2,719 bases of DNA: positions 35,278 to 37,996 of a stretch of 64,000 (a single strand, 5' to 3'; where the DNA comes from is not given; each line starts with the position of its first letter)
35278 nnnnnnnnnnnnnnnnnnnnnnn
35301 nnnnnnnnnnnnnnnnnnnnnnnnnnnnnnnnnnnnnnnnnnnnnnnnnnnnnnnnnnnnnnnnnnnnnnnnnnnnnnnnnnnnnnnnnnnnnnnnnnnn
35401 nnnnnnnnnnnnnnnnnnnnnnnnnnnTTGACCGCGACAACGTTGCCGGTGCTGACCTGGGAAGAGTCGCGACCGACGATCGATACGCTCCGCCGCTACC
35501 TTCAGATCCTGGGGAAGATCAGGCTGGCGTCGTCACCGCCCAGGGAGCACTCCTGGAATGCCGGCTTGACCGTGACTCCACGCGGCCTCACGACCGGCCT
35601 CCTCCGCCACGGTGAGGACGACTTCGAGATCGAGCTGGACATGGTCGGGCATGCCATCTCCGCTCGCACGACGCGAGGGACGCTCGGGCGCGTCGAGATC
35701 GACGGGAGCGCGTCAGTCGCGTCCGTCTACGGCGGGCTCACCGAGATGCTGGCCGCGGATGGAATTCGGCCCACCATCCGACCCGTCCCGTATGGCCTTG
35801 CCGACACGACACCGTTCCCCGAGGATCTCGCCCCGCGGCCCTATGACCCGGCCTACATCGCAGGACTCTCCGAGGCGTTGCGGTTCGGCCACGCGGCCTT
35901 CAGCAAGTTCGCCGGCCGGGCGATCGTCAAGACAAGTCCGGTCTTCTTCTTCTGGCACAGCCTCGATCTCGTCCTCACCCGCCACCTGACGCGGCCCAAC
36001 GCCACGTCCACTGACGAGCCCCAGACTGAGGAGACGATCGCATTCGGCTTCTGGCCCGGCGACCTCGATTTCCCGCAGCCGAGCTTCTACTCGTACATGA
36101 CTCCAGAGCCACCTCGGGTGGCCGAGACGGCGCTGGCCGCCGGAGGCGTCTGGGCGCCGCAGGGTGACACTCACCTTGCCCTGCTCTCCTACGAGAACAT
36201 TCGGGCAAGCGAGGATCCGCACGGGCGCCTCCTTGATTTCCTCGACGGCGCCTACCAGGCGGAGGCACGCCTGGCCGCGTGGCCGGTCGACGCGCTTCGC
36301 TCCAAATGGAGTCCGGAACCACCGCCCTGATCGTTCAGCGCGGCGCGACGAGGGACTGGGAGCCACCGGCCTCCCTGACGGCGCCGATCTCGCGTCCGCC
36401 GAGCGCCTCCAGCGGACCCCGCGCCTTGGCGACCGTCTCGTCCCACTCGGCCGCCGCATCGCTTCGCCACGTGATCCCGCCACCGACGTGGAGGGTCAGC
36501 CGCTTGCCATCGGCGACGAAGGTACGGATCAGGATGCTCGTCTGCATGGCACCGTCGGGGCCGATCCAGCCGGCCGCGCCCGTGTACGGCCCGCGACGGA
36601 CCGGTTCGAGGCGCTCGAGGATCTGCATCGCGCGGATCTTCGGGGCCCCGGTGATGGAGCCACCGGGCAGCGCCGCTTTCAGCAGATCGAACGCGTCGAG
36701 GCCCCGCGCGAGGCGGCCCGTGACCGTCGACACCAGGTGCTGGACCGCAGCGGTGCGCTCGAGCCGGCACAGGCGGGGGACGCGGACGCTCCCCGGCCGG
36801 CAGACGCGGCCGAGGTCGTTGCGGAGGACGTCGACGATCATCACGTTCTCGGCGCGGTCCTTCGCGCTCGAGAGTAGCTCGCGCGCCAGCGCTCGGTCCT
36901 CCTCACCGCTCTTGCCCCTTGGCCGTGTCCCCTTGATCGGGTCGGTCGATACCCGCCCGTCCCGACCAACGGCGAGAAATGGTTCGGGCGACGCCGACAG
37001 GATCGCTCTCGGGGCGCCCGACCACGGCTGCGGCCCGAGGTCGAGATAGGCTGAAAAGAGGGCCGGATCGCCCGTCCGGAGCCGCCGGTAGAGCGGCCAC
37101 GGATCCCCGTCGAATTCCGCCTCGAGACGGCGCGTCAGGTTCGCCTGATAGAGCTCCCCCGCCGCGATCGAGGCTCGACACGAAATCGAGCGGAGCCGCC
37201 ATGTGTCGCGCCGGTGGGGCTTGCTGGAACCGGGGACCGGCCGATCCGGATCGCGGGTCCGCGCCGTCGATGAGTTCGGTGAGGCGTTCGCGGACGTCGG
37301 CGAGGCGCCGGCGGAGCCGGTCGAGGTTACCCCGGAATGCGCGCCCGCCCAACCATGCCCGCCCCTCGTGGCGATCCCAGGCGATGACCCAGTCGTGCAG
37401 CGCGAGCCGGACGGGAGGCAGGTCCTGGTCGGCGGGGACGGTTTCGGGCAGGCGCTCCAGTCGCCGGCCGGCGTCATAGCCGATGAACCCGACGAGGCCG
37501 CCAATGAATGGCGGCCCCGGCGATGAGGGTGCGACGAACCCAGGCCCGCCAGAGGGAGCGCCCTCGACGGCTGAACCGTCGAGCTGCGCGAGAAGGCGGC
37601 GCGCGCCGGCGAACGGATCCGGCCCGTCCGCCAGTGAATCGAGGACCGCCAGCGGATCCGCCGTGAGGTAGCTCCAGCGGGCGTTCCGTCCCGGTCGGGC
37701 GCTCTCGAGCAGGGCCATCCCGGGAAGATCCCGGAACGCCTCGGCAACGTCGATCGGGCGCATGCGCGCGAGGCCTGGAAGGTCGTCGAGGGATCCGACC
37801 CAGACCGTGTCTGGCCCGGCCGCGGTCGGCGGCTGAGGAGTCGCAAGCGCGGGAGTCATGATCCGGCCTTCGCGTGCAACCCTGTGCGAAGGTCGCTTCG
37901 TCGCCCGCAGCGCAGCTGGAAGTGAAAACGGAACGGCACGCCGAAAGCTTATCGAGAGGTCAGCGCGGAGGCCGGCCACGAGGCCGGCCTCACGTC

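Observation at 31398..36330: Three-gene translationally coupled operon: LuxR-type STAND regulator, ferredoxin-cyclase fusion, conserved hypothetical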

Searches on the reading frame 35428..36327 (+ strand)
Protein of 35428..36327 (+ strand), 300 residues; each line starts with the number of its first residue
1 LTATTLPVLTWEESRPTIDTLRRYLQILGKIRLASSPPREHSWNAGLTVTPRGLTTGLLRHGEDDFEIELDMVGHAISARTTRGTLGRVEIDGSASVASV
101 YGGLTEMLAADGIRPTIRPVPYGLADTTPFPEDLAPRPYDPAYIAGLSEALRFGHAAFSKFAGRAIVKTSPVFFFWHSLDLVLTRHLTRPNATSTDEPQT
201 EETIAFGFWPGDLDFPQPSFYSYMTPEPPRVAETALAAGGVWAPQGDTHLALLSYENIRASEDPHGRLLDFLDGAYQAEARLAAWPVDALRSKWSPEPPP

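Call 6: search_protein_families(library=pfam, proteins=[window:35428-36327:+], max_evalue=0.01)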
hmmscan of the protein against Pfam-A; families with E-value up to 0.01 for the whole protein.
window:35428-36327:+ (300 aa): 1 family
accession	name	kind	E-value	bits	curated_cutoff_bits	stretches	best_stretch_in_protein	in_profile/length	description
PF19459.4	DUF5996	-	2.6e-74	250.4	25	1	7-291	2-295/296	Family of unknown function (DUF5996)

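Call 25: search_protein_families(library=ncbifam, proteins=[window:35428-36327:+], max_evalue=0.01)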
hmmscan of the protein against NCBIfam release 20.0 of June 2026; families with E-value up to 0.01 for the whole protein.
window:35428-36327:+ (300 aa): 0 families

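Call 26: search_protein_families(library=padloc, proteins=[window:35428-36327:+], max_evalue=0.01)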
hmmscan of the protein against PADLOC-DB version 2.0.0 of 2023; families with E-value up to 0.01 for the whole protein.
window:35428-36327:+ (300 aa): 0 families

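Call 27: search_solved_structures(query=window:35428-36327:+, max_evalue=10, show_alignments=1)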
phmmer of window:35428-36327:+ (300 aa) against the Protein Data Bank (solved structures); distinct sequences matched with E-value up to 10: 0.

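Call 28: find_homologous_proteins(query=window:35428-36327:+)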
Query window:35428-36327:+ (300 aa): 113 proteins with E <= 0.001 among 6219 candidates.
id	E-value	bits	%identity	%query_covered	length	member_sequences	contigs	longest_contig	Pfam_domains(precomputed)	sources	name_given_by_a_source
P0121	1.4e-199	680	100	100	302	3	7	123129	PF19459.5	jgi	jgi:hypothetical protein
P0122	1.3e-173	595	88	100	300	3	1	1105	PF19459.5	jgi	jgi:hypothetical protein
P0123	3.9e-66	242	45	99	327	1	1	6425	PF19459.5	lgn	-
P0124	1.7e-65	240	45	99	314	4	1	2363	PF19459.5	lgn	-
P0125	2.0e-65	239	44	98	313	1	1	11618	PF19459.5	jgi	jgi:hypothetical protein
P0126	7.0e-63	231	44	99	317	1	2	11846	PF19459.5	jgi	jgi:hypothetical protein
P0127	1.0e-62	231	44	98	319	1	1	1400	PF19459.5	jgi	jgi:hypothetical protein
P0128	1.1e-62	230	43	98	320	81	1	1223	PF19459.5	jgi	-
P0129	2.3e-62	229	43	97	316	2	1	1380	PF19459.5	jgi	jgi:Family of unknown function (DUF5996)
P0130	3.4e-62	229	44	98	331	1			PF19459.5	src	-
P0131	7.4e-62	228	44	96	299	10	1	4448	PF19459.5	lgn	-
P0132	1.6e-61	227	43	98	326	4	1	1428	PF19459.5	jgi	-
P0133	2.1e-61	226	43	98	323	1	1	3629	PF19459.5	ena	-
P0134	3.4e-61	226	41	98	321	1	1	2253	PF19459.5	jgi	jgi:Family of unknown function (DUF5996)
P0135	3.5e-61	225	43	96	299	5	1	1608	PF19459.5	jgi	jgi:hypothetical protein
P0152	7.0e-58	215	42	96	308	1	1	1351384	PF19459.5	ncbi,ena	-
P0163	2.5e-56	210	41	98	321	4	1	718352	PF19459.5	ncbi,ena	-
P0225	3.0e-33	134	37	95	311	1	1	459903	PF19459.5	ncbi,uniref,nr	ncbi:DUF5996 family protein [Salinarimonas ramus]|uniref:Ava_C0101 and related proteins n=1 Tax=Sali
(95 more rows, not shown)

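Call 30: find_encoding_contigs(protein=P0152, flank=5000, max_places=1)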
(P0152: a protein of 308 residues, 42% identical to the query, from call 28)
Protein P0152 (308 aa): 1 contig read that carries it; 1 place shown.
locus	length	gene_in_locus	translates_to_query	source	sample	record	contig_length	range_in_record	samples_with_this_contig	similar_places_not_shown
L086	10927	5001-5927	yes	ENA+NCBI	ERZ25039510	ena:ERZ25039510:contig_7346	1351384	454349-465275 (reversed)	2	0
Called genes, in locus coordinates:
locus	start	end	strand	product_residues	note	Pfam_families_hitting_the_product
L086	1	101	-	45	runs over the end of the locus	-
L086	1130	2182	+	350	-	PF01380:SIS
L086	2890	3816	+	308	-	-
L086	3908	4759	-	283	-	PF03631:Virul_fac_BrkB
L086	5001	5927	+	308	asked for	PF19459:DUF5996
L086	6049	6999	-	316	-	PF00296:Bac_luciferase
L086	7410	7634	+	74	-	-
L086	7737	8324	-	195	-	PF00440:TetR_N (weak), PF13305:TetR_C_33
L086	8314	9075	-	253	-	PF00753:Lactamase_B, PF12706:Lactamase_B_2 (weak)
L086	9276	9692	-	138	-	PF01243:PNPOx_N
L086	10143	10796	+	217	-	-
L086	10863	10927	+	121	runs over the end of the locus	-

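Call 31: find_encoding_contigs(protein=P0163, flank=5000, max_places=1)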
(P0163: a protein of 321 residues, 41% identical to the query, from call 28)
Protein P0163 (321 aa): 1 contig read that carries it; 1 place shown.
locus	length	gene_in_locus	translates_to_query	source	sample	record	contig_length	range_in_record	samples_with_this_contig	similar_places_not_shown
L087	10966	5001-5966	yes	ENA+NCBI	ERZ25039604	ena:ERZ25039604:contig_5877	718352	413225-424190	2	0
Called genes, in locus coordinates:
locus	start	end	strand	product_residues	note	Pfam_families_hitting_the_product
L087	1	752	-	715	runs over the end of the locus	PF02558:ApbA, PF03721:UDPG_MGDP_dh_N (weak), PF01425:Amidase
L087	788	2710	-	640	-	PF00196:GerE, PF08281:Sigma70_r4_2 (faint), PF13384:HTH_23 (weak)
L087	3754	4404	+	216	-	PF02589:LUD_dom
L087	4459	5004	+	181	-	PF13462:Thioredoxin_4, PF01323:DSBA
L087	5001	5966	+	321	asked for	PF19459:DUF5996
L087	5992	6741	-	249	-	PF00106:adh_short, PF08659:KR, PF23441:SDR, PF13561:adh_short_C2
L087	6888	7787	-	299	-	PF00126:HTH_1, PF03466:LysR_substrate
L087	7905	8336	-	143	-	PF12802:MarR_2, PF01047:MarR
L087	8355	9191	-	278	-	PF00106:adh_short, PF13561:adh_short_C2 (weak)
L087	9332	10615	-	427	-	PF07690:MFS_1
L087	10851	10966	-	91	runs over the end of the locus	PF01047:MarR (weak)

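Call 32: find_encoding_contigs(protein=P0225, flank=5000, max_places=1)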
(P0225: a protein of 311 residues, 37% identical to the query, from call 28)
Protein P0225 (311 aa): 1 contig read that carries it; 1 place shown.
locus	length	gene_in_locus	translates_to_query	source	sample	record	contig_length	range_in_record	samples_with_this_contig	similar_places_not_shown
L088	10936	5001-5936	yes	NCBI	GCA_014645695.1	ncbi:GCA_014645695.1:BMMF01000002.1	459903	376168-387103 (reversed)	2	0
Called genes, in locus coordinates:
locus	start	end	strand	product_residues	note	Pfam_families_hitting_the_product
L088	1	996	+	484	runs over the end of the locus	PF01262:AlaDh_PNT_C (faint), PF01494:FAD_binding_3 (faint), PF01946:Thi4 (faint), PF03486:HI0933_like (faint), PF07992:Pyr_redox_2, PF12831:FAD_oxidored (weak), PF00070:Pyr_redox, PF02852:Pyr_redox_dim, +4 more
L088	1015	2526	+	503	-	PF02518:HATPase_c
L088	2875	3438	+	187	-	PF06475:Glycolipid_bind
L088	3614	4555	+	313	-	PF00990:GGDEF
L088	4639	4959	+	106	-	PF14542:Acetyltransf_CG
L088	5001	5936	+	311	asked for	PF19459:DUF5996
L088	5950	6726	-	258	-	PF10099:RskA_C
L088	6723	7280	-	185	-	PF04542:Sigma70_r2, PF08281:Sigma70_r4_2, PF04545:Sigma70_r4 (weak), PF13384:HTH_23 (weak)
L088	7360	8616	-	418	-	PF20239:DUF6596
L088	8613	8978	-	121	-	PF03795:YCII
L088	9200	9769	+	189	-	PF02469:Fasciclin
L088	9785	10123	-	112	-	PF00543:P-II, PF02641:DUF190 (weak)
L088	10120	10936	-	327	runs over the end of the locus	PF05982:Sbt_1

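Call 42: predict_structure(alignment_id=A2)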
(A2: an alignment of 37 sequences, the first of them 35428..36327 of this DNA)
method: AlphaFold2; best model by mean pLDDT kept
length: 300 residues; sequences in the alignment: 37
mean_pLDDT: 90.4   pTM: 0.89
mean pLDDT of the five models: 90.4, 89.6, 88.3, 85.0, 84.7
residues with pLDDT >= 90: 231; 70-90: 43; 50-70: 18; < 50: 8
segments of 3 or more residues with pLDDT < 50: 197-199
pLDDT, mean of each block of 10 residues (from residue 1): 78 94 96 88 83 96 95 98 96 95 98 96 94 97 97 97 87 89 82 51 91 92 95 94 94 97 96 94 86 65
secondary structure, 60 per line:
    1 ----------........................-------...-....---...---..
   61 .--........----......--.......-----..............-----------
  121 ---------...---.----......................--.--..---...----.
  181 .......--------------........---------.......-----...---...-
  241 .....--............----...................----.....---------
elements in order: H11-34 E46-49 E53-55 E59-61 E64-71 E76-81 E84-90 H97-109 H141-162 E173-175 E180-187 E202-209 E219-225 E241-245 E248-254 H255-259 H264-282 H287-290

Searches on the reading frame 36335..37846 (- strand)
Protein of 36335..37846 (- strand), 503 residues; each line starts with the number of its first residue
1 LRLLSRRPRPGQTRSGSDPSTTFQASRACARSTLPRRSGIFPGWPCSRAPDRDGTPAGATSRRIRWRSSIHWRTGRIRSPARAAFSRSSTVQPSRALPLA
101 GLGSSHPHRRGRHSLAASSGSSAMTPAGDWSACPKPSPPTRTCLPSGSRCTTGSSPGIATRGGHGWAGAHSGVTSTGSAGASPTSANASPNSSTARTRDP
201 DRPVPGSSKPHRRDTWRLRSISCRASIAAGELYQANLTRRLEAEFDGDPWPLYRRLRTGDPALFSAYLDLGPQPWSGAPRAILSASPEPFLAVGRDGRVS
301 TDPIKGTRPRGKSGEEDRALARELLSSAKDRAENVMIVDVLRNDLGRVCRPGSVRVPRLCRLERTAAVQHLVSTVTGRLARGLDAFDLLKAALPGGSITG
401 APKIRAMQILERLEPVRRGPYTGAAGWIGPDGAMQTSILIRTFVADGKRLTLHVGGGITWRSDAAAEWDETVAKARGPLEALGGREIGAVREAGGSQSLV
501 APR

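Call 6: search_protein_families(library=pfam, proteins=[window:36335-37846:-], max_evalue=0.01)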
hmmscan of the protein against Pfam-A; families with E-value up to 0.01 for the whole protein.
window:36335-37846:- (503 aa): 1 family
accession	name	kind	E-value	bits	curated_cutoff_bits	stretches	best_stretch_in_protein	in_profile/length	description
PF00425.24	Chorismate_bind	-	2e-85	286.9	27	1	215-474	4-257/257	chorismate binding enzyme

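Call 80: search_protein_families(library=ncbifam, proteins=[window:36338-37807:-], max_evalue=1e-10)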
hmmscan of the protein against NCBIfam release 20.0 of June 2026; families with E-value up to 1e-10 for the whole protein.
window:36338-37807:- (490 aa): 26 families (the best 25 are shown)
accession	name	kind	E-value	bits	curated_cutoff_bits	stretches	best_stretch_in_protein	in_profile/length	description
TIGR01824.1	PabB-clade2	equivalog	1.7e-95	320.3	408.55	1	201-463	99-353/355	aminodeoxychorismate synthase, component I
TIGR00553.1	pabB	equivalog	1.9e-94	316.5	328.4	1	196-463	68-327/329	aminodeoxychorismate synthase component I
NF005698.0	PRK07508.1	equivalog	1.9e-84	283.4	452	1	200-463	116-373/383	aminodeoxychorismate synthase component I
TIGR00564.1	trpE_most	equivalog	9.8e-82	275.4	517.7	1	201-468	194-453/455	anthranilate synthase component I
NF006563.0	PRK09070.1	equivalog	4e-78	263.1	514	1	212-470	194-445/447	aminodeoxychorismate synthase component I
TIGR01820.1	TrpE-arch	equivalog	4.3e-77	260.3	512.05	1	210-470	197-449/449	anthranilate synthase component I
NF012009.0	PRK15465.1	equivalog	3.5e-71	240.1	622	1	212-463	202-445/453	aminodeoxychorismate synthase component 1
NF004610.0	PRK05940.1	equivalog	1.3e-70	238.5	568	1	210-470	203-460/467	anthranilate synthase component I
NF010086.0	PRK13571.1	equivalog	3e-69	233.9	693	1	189-469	219-497/510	anthranilate synthase component I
NF004530.0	PRK05877.1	equivalog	5e-67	226.9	383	1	179-463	139-409/425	aminodeoxychorismate synthase component I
NF010089.0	PRK13574.1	equivalog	2.7e-61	207.8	527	1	214-469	171-418/421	anthranilate synthase component I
NF010087.0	PRK13572.1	equivalog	4.2e-51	174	580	1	212-470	184-432/435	anthranilate synthase component I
NF010079.0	PRK13564.1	equivalog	1.2e-50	172.8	471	1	210-469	253-511/521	anthranilate synthase component 1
NF010081.0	PRK13566.1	equivalog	4.3e-49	167.4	645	1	206-473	251-511/729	anthranilate synthase component I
TIGR01823.1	PabB-fungal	equivalog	1.7e-47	162.1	442.55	1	209-466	479-738/742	aminodeoxychorismate synthase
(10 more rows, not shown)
